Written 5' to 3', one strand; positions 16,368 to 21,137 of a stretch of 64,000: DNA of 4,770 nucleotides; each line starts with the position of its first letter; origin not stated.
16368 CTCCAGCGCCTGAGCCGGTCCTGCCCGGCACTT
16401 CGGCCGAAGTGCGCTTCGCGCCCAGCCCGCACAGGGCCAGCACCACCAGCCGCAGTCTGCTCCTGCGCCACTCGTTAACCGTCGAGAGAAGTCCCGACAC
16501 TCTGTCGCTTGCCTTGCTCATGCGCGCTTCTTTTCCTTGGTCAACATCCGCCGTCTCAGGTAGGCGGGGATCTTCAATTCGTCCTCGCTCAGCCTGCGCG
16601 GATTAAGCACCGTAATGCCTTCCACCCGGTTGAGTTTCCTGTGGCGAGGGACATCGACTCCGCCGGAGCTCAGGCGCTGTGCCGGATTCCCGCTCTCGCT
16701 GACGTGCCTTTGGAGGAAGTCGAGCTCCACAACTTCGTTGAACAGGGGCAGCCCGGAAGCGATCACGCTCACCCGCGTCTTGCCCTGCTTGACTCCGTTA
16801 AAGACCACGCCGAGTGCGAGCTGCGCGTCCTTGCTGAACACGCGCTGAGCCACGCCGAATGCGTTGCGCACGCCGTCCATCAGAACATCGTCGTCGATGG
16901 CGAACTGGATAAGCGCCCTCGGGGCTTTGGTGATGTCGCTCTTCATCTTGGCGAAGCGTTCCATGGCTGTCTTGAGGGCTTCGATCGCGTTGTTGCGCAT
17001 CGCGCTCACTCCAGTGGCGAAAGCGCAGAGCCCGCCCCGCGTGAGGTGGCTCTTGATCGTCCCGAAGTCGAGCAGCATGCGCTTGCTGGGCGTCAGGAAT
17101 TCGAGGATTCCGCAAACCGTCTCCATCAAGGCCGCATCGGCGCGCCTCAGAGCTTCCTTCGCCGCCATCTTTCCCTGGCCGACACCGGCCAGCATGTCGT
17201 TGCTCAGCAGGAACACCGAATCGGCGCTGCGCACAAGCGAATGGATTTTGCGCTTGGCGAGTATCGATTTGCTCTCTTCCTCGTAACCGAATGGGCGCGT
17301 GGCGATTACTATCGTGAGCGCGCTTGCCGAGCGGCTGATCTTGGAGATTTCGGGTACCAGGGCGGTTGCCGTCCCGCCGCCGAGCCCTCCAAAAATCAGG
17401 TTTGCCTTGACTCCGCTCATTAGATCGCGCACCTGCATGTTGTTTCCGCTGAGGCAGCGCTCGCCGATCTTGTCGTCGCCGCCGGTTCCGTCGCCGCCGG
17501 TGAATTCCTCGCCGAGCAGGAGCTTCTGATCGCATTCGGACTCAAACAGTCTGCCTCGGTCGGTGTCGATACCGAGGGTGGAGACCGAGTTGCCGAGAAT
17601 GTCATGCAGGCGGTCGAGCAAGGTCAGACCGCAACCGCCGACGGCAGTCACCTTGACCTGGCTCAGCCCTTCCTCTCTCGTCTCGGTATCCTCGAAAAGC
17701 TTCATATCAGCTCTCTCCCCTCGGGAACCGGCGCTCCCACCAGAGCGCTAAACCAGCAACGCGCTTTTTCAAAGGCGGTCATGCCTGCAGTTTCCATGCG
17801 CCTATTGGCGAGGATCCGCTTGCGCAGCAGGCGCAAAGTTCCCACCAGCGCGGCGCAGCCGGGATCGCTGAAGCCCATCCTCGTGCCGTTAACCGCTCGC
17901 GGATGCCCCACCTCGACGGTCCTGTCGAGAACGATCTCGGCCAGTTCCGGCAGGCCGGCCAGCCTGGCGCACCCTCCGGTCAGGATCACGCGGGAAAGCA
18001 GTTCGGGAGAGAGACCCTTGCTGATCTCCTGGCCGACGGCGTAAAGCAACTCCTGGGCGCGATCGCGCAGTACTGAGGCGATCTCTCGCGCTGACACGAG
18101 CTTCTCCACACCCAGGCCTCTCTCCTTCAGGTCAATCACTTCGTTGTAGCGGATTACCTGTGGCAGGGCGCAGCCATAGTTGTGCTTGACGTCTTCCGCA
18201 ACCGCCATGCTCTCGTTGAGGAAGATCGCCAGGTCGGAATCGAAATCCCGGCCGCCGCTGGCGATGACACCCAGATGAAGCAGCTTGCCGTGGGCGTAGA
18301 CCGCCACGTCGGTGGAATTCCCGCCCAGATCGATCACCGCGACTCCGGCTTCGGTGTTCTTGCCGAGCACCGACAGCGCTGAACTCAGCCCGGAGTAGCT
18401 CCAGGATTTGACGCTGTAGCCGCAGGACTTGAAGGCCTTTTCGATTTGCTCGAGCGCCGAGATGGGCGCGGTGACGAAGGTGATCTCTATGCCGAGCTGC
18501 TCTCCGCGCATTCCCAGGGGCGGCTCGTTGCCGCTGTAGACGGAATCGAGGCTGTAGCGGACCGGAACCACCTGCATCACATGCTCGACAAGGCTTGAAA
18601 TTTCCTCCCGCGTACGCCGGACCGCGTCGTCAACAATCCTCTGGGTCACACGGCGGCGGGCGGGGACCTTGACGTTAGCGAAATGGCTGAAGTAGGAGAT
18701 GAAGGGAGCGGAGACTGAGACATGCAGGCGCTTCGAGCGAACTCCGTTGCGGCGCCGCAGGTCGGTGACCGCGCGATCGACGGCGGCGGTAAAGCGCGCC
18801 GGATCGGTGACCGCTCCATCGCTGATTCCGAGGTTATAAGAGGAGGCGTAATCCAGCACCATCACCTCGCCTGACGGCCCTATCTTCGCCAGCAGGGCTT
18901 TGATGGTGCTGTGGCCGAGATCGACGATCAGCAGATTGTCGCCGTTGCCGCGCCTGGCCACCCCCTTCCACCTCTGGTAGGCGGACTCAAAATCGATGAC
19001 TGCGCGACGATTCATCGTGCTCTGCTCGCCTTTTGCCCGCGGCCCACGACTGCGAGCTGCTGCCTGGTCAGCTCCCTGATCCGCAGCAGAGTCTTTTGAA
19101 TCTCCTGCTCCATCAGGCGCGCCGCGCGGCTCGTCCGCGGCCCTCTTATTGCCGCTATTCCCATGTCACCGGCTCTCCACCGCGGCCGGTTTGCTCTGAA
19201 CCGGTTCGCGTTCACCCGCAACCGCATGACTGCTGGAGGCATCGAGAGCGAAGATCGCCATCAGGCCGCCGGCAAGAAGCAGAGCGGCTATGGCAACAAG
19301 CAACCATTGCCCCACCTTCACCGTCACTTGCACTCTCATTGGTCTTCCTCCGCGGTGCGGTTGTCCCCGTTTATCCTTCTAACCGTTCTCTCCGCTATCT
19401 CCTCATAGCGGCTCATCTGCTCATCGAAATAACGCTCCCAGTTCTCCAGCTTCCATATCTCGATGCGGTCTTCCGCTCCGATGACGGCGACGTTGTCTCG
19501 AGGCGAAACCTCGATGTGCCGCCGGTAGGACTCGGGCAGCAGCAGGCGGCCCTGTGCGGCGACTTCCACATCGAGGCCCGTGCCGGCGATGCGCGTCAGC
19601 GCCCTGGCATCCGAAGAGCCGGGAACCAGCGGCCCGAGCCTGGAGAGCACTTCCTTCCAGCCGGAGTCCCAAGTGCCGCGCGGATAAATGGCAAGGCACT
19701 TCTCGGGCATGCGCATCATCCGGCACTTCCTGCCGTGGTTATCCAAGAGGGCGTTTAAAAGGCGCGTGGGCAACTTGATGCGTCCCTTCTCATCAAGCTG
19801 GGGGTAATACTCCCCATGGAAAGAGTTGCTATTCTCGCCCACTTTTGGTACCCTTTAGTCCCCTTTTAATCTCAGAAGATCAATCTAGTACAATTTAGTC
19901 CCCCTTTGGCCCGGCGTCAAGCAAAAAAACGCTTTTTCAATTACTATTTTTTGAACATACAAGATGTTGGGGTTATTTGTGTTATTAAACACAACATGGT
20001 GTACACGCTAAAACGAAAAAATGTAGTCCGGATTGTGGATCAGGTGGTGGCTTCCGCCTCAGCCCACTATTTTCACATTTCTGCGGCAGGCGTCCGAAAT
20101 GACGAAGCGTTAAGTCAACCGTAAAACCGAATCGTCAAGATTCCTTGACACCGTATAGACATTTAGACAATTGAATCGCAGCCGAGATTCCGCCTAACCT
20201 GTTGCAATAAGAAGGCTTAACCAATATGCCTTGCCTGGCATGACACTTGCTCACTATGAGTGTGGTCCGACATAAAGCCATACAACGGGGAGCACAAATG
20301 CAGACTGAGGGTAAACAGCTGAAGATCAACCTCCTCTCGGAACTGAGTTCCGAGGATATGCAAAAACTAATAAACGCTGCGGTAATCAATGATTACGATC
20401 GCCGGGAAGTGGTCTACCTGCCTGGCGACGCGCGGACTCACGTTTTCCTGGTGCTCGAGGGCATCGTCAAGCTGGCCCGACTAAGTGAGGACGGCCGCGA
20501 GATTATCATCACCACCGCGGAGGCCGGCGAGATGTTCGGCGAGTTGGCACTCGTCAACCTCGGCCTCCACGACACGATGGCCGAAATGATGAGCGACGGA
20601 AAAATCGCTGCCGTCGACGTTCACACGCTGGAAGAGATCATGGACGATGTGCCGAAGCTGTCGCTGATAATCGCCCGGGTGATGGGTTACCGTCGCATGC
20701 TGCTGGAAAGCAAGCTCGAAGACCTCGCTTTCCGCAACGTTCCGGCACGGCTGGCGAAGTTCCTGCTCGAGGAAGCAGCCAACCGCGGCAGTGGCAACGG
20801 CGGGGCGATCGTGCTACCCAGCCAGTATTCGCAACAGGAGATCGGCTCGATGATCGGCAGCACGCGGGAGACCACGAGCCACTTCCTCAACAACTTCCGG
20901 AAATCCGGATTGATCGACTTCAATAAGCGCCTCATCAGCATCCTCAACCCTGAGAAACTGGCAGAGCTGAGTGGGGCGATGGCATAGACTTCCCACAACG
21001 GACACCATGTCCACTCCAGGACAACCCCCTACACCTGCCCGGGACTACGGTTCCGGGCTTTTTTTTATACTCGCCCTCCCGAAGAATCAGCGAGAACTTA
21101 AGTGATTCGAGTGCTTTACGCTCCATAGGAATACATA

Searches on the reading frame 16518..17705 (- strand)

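Call 9: search_protein_families(library=pfam, proteins=[window:16518-17705:-], max_evalue=0.001)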
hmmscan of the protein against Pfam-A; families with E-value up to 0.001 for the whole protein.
window:16518-17705:- (395 aa): 2 families
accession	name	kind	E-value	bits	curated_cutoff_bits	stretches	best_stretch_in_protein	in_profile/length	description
PF00091.31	Tubulin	-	4.4e-23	83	33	1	17-175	2-188/190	Tubulin/FtsZ family, GTPase domain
PF12327.13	FtsZ_C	-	0.00057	20.6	27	1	227-319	3-94/95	FtsZ family, C-terminal domain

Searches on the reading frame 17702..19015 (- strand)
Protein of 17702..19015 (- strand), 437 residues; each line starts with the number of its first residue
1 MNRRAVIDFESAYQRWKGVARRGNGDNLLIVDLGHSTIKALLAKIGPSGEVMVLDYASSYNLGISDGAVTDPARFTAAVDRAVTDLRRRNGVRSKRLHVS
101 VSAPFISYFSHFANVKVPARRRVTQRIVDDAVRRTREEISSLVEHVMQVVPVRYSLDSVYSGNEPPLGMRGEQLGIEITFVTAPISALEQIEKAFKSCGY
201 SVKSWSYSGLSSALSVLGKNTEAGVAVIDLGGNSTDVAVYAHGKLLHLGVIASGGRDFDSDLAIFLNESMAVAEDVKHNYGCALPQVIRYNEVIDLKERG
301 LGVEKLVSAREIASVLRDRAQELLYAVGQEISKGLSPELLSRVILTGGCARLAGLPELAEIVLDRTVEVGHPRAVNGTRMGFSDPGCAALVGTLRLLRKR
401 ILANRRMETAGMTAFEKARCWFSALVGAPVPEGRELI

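Call 9: search_protein_families(library=pfam, proteins=[window:17702-19015:-], max_evalue=0.001)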
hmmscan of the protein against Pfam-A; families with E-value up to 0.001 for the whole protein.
window:17702-19015:- (437 aa): 5 families
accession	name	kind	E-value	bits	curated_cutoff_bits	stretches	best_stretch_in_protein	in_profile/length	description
PF14450.12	FtsA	-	1.9e-25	90.1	31.8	1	226-392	1-127/127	Cell division protein FtsA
PF06723.19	MreB_Mbl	-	1.4e-09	37.7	27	1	223-367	145-301/327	MreB/Mbl protein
PF02491.25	SHS2_FTSA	-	1e-06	29.4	25.4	1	113-182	11-79/79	SHS2 domain inserted in FTSA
PF11104.14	PilM_2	-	5.8e-05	22.6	27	0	219-279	176-236/340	Type IV pilus assembly protein PilM;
PF25216.1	Volactin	-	0.00087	19.3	35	0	189-365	134-293/321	Volactin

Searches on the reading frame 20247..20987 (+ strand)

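Call 56: search_protein_families(library=pfam, proteins=[window:20247-20987:+], max_evalue=0.001)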
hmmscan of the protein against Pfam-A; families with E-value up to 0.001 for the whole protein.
window:20247-20987:+ (246 aa): 3 families
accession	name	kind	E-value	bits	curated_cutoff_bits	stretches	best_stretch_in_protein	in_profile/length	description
PF13545.12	HTH_Crp_2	-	2.6e-18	66.2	27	1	167-241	1-70/70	Crp-like helix-turn-helix domain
PF00027.35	cNMP_binding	-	8.3e-15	55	27.5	1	50-133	4-87/89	Cyclic nucleotide-binding domain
PF00325.26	Crp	-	7.5e-06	26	21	1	195-223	4-32/32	Bacterial regulatory proteins, crp family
